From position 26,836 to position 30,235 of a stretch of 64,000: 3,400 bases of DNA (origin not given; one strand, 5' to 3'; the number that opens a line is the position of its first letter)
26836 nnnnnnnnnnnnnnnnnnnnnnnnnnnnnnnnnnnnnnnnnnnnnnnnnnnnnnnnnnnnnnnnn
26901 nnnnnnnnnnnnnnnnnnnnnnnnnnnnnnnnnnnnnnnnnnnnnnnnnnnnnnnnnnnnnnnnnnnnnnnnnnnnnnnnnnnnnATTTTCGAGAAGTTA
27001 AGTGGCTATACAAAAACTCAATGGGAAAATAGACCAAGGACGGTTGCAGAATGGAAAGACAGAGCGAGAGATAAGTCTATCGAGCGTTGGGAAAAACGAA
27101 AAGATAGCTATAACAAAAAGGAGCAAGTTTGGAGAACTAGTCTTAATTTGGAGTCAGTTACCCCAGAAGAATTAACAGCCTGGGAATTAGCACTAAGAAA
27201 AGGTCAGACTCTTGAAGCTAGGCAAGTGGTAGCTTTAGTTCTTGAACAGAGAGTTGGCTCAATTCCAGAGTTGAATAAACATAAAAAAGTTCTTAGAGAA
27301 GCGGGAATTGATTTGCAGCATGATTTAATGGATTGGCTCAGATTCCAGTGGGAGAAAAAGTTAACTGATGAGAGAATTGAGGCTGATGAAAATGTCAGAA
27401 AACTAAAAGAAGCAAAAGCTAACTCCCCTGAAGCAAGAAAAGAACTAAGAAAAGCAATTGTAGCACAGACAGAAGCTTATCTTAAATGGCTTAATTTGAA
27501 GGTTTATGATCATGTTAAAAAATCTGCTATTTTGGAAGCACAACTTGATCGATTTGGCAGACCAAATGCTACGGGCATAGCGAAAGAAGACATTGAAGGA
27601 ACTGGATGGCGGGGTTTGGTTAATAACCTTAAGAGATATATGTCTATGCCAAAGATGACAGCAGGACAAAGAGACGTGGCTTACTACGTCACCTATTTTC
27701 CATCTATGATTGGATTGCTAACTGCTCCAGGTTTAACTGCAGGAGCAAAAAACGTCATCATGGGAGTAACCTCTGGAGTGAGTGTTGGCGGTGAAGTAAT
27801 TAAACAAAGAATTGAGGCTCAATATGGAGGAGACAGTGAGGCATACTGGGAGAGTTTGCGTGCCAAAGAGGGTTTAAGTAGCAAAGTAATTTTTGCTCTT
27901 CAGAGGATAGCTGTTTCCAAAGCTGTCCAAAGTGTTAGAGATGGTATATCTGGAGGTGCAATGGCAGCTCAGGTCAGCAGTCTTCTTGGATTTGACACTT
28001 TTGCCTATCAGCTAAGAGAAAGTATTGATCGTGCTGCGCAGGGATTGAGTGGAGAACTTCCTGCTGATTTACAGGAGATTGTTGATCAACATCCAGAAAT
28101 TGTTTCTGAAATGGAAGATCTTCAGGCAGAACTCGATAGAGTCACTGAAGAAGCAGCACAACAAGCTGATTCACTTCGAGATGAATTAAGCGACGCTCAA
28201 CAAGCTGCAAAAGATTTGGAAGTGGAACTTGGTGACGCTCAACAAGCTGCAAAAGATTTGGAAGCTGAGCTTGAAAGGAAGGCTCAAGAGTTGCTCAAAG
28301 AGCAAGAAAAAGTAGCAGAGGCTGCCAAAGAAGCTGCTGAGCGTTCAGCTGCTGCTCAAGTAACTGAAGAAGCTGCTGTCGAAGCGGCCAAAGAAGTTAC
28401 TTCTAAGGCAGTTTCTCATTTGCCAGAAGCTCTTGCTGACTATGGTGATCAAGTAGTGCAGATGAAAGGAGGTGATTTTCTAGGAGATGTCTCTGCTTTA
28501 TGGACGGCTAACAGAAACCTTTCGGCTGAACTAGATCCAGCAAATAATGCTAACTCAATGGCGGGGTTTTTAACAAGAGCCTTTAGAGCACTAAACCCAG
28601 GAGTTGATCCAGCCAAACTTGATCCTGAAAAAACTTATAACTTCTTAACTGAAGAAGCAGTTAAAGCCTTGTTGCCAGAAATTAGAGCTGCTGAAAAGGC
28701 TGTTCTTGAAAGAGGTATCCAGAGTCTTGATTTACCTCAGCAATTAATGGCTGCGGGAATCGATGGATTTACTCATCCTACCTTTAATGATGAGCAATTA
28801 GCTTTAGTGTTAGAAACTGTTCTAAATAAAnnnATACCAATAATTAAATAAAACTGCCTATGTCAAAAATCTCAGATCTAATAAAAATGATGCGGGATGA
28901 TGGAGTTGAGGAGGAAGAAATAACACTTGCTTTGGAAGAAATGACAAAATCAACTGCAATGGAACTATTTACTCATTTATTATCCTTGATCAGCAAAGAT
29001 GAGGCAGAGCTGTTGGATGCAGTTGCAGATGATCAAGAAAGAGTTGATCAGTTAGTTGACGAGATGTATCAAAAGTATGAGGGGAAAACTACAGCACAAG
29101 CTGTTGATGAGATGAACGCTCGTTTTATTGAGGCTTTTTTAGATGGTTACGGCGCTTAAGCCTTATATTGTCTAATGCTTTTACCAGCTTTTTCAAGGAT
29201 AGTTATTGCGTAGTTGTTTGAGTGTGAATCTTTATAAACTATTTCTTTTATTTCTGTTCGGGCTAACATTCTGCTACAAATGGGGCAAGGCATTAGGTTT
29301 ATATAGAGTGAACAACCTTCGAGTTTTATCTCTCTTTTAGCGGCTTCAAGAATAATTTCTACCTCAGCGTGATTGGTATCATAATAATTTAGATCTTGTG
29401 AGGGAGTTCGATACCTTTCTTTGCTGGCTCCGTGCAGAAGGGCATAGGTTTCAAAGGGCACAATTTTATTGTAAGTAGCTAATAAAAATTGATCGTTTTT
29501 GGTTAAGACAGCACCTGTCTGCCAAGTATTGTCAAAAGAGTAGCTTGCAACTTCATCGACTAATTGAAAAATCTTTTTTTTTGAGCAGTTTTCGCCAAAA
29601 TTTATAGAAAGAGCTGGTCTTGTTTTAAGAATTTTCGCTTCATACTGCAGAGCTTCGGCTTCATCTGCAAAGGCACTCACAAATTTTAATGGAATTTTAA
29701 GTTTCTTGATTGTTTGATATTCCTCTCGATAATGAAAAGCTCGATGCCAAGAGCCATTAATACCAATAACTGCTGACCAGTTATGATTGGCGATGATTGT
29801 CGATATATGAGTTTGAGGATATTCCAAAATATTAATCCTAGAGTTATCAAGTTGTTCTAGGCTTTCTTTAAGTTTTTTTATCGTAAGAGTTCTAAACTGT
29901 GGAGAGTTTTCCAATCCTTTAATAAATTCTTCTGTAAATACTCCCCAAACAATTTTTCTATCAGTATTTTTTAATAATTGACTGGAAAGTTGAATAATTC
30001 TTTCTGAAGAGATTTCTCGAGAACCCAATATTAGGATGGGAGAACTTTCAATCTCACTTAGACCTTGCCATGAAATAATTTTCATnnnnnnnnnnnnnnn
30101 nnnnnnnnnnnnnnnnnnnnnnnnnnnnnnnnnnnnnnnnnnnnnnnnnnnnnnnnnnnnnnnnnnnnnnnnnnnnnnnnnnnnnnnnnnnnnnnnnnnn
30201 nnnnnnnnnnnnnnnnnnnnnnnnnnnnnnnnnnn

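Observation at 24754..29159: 1359-aa PP2C phosphatase fused to a roughly 900-aa coiled-coil/low-complexity region, followed by a small acidic partner ORF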

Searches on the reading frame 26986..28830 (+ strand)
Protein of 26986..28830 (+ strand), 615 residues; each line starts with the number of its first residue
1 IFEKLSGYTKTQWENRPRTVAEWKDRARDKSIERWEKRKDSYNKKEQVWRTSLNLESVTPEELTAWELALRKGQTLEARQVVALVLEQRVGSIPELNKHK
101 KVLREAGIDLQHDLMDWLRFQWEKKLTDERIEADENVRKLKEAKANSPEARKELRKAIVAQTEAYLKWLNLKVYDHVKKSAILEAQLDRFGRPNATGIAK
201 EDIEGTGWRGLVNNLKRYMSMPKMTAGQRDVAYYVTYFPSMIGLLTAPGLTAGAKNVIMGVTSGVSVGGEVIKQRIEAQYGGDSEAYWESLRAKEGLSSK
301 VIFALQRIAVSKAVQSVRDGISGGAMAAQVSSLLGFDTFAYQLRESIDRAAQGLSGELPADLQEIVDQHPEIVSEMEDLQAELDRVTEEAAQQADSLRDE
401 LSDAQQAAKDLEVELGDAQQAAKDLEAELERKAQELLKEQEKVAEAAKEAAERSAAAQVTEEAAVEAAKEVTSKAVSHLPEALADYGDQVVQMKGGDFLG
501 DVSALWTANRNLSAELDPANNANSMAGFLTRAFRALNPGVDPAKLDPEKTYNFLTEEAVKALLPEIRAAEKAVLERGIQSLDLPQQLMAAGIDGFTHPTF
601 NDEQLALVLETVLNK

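Call 44: find_homologous_proteins(query=A4, max_evalue=0.001)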
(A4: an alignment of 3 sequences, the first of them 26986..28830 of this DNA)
Query A4 (3 sequences): 8000 candidates shared short words with the query, none scored E <= 0.001.
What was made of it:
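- Tried and rejected: That search was wasted (call 44).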

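Call 45: find_related_loci(query=A4, collection=metagenome_contigs, flank=8000)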
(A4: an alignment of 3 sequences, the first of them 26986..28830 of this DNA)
Query A4 (615 aa) in metagenome_contigs; peptide patterns used: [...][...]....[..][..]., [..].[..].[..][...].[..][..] (x = any residue, [..] = any of these).
93 stretches matched a pattern; 1 encode a relative of the query (tblastn E <= 1e-3); 1 distinct loci.
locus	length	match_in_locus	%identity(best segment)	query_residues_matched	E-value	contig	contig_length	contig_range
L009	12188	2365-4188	81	1-615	0e+0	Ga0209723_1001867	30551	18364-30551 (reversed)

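Call 47: search_protein_families(library=pfam, proteins=[window:26986-28830:+], max_evalue=1)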
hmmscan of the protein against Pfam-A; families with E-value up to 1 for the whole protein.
window:26986-28830:+ (615 aa): 6 families
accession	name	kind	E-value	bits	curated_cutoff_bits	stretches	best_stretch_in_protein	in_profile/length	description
PF03961.19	FapA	-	0.0052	16.9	31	1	274-436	75-234/272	Flagellar Assembly Protein A beta solenoid domain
PF10241.14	KxDL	-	0.0083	16.9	27.2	1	359-432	8-81/86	Uncharacterized conserved protein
PF02601.20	Exonuc_VII_L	-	0.01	15.8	35.9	1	365-475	138-247/315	Exonuclease VII, large subunit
PF03938.19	OmpH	-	0.022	15.4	32.4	1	361-465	6-124/141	Outer membrane protein (OmpH-like)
PF11744.14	ALMT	-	0.055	12.8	20.6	1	378-467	296-384/471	Aluminium activated malate transporter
PF05478.16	Prominin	-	0.63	8.5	34.3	1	360-463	239-344/799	Prominin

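Call 53: find_related_loci(query=A4, collection=viral_contigs, flank=8000)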
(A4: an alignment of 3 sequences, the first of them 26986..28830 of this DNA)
Query A4 (615 aa) in viral_contigs; peptide patterns used: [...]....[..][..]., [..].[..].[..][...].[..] (x = any residue, [..] = any of these).
85 stretches matched a pattern, but none encodes a relative of the query by tblastn (E <= 1e-3).

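Call 67: predict_structure(alignment_id=A6)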
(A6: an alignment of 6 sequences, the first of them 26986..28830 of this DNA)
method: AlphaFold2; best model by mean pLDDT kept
length: 615 residues; sequences in the alignment: 6
mean_pLDDT: 45.9   pTM: 0.33
mean pLDDT of the five models: 45.9, 44.6, 44.1, 43.7, 43.5
residues with pLDDT >= 90: 1; 70-90: 116; 50-70: 85; < 50: 413
segments of 3 or more residues with pLDDT < 50: 1-24, 173-367, 369-376, 390-397, 450-538, 540-601, 603-615
pLDDT, mean of each block of 10 residues (from residue 1): 29 40 53 76 86 85 88 85 84 70 81 75 76 75 67 67 52 44 28 28 36 38 30 28 27 27 24 37 42 31 26 25 24 26 28 28 41 46 48 50 62 55 65 69 56 36 34 28 23 23 28 29 34 46 40 39 39 35 35 34 44 37
secondary structure, 60 per line:
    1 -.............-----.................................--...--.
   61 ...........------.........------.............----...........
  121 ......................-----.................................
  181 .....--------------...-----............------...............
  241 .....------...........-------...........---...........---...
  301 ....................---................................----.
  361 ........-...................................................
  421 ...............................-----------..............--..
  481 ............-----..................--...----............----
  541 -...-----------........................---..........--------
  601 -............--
elements in order: H2-14 H20-52 H60-71 H78-86 H93-105 H110-142 H148-185 H208-219 H226-245 H252-262 H270-280 H284-294 H298-320 H324-355 H360-368 H370-451 H463-476 H479-492 H498-515 H525-536 H556-579 H583-592 H602-613
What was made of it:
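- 26908..27645 (+): Trp/Lys/Arg-rich helical domain of the module, ending in the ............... motif. AF2 pLDDT is 70-88 for module residues 30-160 (call 67).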

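Call 69: fold_search(model_id=the predicted structure, library=pdb)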
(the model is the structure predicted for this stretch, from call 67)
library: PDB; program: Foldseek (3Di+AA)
matches with E <= 10: 147; with E <= 0.001: 0
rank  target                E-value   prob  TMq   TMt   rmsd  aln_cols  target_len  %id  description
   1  4jeh_B                6.9e-01  0.11  0.10  0.19  18.8       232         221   10  Crystal Structure of Munc18a and Syntaxin1 lacking N-peptide complex (released 2013-07-17)
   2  3nyj                  9.5e-01  0.25  0.11  0.32  18.5       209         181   16  Crystal Structure Analysis of APP E2 domain (released 2011-06-01)
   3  6wc3_A                1.4e+00  0.05  0.09  0.10  25.0       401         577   16  Crystal structure of the SNARE Sec20 bound to Dsl1 complex subunit Tip20 (released 2020-05-27)
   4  5tpt_A                1.6e+00  0.15  0.11  0.29  23.2       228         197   17  The Crystal Structure of Amyloid Precursor-Like Protein 2 (APLP2) E2 Domain (released 2018-06-06)
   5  5tpt_B                1.6e+00  0.14  0.10  0.30  20.1       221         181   14  The Crystal Structure of Amyloid Precursor-Like Protein 2 (APLP2) E2 Domain (released 2018-06-06)
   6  8ay2_B                1.6e+00  0.06  0.10  0.14  21.2       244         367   14  Crystal structure of the C-terminal part of rat Sec8 (released 2023-09-13)
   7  4yn0_B                1.8e+00  0.16  0.11  0.30  18.2       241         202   14  Crystal structure of APP E2 domain in complex with DR6 CRD domain (released 2015-04-15)
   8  8th8_J                1.8e+00  0.08  0.11  0.16  88.4       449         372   14  Linker domain of Nexin-dynein regulatory complex from Tetrahymena thermophila (released 2023-09-20)
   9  5i6r                  1.8e+00  0.06  0.10  0.14  47.6       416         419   13  Crystal Structure of srGAP2 F-BARx WT Form-1 (released 2017-08-30)
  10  3nyl                  1.9e+00  0.13  0.10  0.26  16.1       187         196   17  The X-ray structure of an antiparallel dimer of the human amyloid precursor protein E2 domain (released 2011-07-13)
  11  3c98_B                2.0e+00  0.06  0.10  0.18  21.3       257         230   12  Revised structure of the munc18a-syntaxin1 complex (released 2008-03-25)
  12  8j0h_A                2.1e+00  0.21  0.09  0.36  16.1       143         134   10  Crystal structure of the fission yeast Rex1BD protein(C4H3.06) (released 2023-11-01)
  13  5i6j                  2.2e+00  0.06  0.10  0.15  46.5       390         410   14  Crystal Structure of SRGAP2 F-BARx (released 2017-03-08)
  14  3umi                  2.4e+00  0.20  0.11  0.31  13.6       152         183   19  X-ray structure of the E2 domain of the human amyloid precursor protein (APP) in complex with zinc (released 2012-01-25)
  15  3umk                  2.5e+00  0.13  0.11  0.30  19.6       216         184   16  X-ray structure of the E2 domain of the human amyloid precursor protein (APP) in complex with copper (released 2012-01-25)
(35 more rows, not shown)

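Call 72: search_solved_structures(query=A6, max_evalue=10)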
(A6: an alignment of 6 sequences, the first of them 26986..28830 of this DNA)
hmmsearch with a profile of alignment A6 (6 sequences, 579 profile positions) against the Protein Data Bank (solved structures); distinct sequences matched with E-value up to 10: 2.
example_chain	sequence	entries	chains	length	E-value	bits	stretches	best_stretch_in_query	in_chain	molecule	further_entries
1nh2_B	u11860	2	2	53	0.041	15.7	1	101-134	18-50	Transcription initiation factor IIA large chain | PROTEIN (TRANSCRIPTION FACTOR IIA - TOA1N SUBUNIT)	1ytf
5fmf_M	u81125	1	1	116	0.15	13.9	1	101-134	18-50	RNA POLYMERASE II PRE-INITIATION COMPLEX, TOA1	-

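Call 90: fold_search(model_id=the predicted structure, library=viral)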
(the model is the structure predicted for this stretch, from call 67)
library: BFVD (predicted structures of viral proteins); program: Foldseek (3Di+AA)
matches with E <= 10: 202; with E <= 0.001: 0
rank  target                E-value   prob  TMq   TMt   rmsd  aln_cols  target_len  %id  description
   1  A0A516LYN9            4.2e-02  0.23  0.11  0.09  45.9       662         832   12  (no name in the UniProt tables at hand)
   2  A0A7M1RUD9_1          8.0e-02  0.11  0.09  0.05  42.5       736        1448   13  Uncharacterized protein [uncultured phage cr273_1]
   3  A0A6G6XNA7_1          1.0e-01  0.11  0.10  0.06  62.2       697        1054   14  (no name in the UniProt tables at hand)
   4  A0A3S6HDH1            1.3e-01  0.09  0.09  0.04  62.8       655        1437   14  (no name in the UniProt tables at hand)
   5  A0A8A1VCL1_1          1.3e-01  0.07  0.07  0.06  38.5       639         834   12  (no name in the UniProt tables at hand)
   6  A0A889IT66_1          2.0e-01  0.16  0.14  0.12  35.2       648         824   14  (no name in the UniProt tables at hand)
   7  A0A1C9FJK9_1          2.2e-01  0.14  0.14  0.08  53.5       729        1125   15  (no name in the UniProt tables at hand)
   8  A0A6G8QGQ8            2.9e-01  0.14  0.11  0.06  40.1       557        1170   11  (no name in the UniProt tables at hand)
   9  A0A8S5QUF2            3.0e-01  0.08  0.09  0.11  48.9       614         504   12  Uncharacterized protein [Podoviridae sp. ctKS020]
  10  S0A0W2                3.0e-01  0.08  0.10  0.10  27.9       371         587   15  Putative tail length tape measure protein [Cellulophaga phage phi18:2]
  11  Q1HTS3                3.2e-01  0.13  0.12  0.14  109.3       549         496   14  F3L [Squirrelpox virus]
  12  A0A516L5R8            3.2e-01  0.06  0.08  0.08  41.0       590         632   14  (no name in the UniProt tables at hand)
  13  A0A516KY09            3.4e-01  0.11  0.12  0.10  37.8       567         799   11  (no name in the UniProt tables at hand)
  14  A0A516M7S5            3.4e-01  0.11  0.09  0.06  31.5       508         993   12  (no name in the UniProt tables at hand)
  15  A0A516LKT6            3.6e-01  0.08  0.10  0.11  36.2       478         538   13  (no name in the UniProt tables at hand)
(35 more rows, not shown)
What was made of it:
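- Tried and rejected: Foldseek against PDB and BFVD found nothing at E <= 0.001 (calls 69, 90).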

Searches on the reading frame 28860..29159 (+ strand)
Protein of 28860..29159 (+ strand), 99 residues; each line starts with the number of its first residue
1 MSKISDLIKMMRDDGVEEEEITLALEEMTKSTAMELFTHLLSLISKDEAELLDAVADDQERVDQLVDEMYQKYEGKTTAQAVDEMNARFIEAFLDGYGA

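Call 3: search_protein_families(library=pfam, proteins=[window:28860-29159:+], max_evalue=0.1)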
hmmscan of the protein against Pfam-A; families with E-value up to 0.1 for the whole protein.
window:28860-29159:+ (99 aa): 2 families
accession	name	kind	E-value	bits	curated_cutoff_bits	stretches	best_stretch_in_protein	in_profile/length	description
PF06576.17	DUF1133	-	0.046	13.6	23.1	1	4-79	60-132/176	Protein of unknown function (DUF1133)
PF14337.13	Abi_alpha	-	0.061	13.8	29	1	25-74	60-106/196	Abortive infection alpha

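Call 14: list_cluster_members(proteins=[P0001, window:28860-29159:+, window:23062-23859:-, window:24326-24610:+])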
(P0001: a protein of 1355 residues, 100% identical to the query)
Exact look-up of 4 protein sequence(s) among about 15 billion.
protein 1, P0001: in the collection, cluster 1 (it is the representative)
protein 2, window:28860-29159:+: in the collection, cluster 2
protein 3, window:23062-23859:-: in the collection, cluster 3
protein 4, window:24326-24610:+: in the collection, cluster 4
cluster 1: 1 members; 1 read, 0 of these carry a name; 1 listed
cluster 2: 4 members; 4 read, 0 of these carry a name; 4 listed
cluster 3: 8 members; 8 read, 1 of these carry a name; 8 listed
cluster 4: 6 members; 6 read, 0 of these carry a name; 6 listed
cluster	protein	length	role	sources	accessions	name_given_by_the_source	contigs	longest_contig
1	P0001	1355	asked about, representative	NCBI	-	-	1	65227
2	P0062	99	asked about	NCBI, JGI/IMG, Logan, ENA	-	-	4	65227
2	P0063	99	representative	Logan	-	-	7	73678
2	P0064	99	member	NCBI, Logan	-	-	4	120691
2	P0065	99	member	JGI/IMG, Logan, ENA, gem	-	-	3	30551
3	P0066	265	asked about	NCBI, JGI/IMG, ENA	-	-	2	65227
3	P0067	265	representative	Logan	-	-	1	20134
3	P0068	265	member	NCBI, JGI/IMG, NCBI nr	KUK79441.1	MAG: Thymidylate synthase [Microgenomates bacterium 39_7]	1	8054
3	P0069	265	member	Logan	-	-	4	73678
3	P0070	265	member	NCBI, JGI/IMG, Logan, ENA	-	-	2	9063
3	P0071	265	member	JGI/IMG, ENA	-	-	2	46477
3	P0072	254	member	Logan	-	-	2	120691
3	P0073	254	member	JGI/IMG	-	-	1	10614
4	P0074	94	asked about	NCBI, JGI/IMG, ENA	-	-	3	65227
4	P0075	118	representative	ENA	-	-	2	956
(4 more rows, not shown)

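Call 23: search_protein_families(library=ncbifam, proteins=[window:28860-29159:+], max_evalue=0.1)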
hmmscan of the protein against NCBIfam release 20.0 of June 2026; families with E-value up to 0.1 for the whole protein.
window:28860-29159:+ (99 aa): 2 families
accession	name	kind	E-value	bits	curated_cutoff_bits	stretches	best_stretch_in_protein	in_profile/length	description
NF046078.1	STM4504_CBY0614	subfamily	0.0018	17.6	150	1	20-92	47-122/281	STM4504/CBY_0614 family protein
TIGR02135.1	phoU_full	equivalog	0.015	15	130.25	1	17-78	108-170/212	phosphate signaling complex protein PhoU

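Call 46: find_homologous_proteins(query=A5, max_evalue=0.01)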
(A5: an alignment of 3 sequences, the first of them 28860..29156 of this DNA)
Query A5 (3 sequences) (99 aa, profile of the alignment): 2 proteins with E <= 0.01 among 166 candidates.
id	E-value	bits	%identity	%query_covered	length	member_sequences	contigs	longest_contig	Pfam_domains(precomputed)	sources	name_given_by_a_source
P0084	1.0e-39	153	27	98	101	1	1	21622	-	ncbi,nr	ncbi:MAG: hypothetical protein GF381_02285 [Candidatus Pacebacteria bacterium]|nr:hypothetical prote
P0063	4.5e-39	151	96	100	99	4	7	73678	-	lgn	-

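Call 48: search_protein_families(library=phrogs, proteins=[window:28860-29156:+], max_evalue=0.1)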
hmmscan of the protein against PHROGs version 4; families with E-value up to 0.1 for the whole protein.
window:28860-29156:+ (99 aa): 3 families
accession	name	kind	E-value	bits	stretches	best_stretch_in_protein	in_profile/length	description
phrog_753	-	transcription regulation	0.018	15.8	1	3-83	64-143/189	anti-termination protein Q-like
phrog_11892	-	unknown function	0.039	15.1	1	5-80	46-121/140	-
phrog_31042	-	unknown function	0.049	14.1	1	13-98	128-205/265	-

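Call 49: search_protein_families(library=padloc, proteins=[window:28860-29156:+], max_evalue=0.1)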
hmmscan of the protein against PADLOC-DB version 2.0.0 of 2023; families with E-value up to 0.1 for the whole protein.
window:28860-29156:+ (99 aa): 3 families
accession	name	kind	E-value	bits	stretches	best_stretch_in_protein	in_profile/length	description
PDLC02211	QatB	-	0.011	13.6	1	2-90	19-108/191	-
PDLC00385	SduA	-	0.02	12.3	1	3-43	115-155/319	DUF4263 domain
PDLC01028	Cas8f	-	0.03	11.3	1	39-79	84-123/385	CRISPR type I-F/YPEST-associated protein Csy1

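Call 54: find_related_loci(query=A5, collection=viral_contigs, flank=8000)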
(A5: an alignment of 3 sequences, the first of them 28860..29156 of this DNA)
Query A5 (99 aa) in viral_contigs; peptide patterns used: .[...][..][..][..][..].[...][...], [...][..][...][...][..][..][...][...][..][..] (x = any residue, [..] = any of these).
202 stretches matched a pattern, but none encodes a relative of the query by tblastn (E <= 1e-3).
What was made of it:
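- No relatives were found in 2.9 million viral contigs (calls 53, 54).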

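Call 73: search_solved_structures(query=A5, max_evalue=10)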
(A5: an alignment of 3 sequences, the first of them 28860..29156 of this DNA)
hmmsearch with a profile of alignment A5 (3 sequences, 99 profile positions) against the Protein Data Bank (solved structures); distinct sequences matched with E-value up to 10: 5.
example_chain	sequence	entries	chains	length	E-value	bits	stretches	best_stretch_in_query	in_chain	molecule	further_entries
7bww_A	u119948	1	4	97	0.0032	21.2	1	39-79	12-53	metallo-Diels-Alderase DA7 W16S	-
6ypi_A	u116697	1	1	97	0.0085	19.8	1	39-86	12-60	DA7 W16G,K58Q,L77R,T78R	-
7ny0_A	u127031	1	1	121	0.12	16.1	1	51-96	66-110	Boskar4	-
2z67_A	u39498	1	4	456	0.58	13.9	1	31-77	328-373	O-phosphoseryl-tRNA(Sec) selenium transferase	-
4e4r_A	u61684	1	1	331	1.2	12.9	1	60-87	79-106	Phosphate acetyltransferase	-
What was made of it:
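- Tried and rejected: Profile searches against PDB sequences gave only chance hits (calls 72, 73).
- On Secretion chaperone / effector pair: No Pfam, NCBIfam, PHROG, PADLOC or PDB profile match (calls 3, 23, 48, 49, 73).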

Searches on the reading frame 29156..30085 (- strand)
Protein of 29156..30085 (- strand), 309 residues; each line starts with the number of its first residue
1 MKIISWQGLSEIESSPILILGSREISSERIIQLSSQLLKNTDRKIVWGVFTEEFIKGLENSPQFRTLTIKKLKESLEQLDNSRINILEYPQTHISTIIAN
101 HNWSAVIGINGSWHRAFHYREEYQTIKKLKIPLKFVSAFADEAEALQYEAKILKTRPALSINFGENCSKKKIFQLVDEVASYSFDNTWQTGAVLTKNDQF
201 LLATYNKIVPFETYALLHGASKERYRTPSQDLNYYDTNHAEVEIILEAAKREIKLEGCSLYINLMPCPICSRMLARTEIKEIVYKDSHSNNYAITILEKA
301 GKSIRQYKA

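Call 3: search_protein_families(library=pfam, proteins=[window:29156-30085:-], max_evalue=0.1)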
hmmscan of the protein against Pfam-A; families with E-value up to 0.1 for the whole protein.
window:29156-30085:- (309 aa): 3 families
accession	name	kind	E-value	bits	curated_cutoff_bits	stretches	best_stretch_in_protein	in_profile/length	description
PF00383.29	dCMP_cyt_deam_1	-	4.1e-13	49.5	25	1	170-284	5-100/102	Cytidine and deoxycytidylate deaminase zinc-binding region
PF14437.12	MafB19-deam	-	1.5e-11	44.8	27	1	169-287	3-102/142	MafB19-like deaminase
PF18750.7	SNAD4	-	0.073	13.5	27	0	234-275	28-72/130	Secreted Novel AID/APOBEC-like Deaminase 4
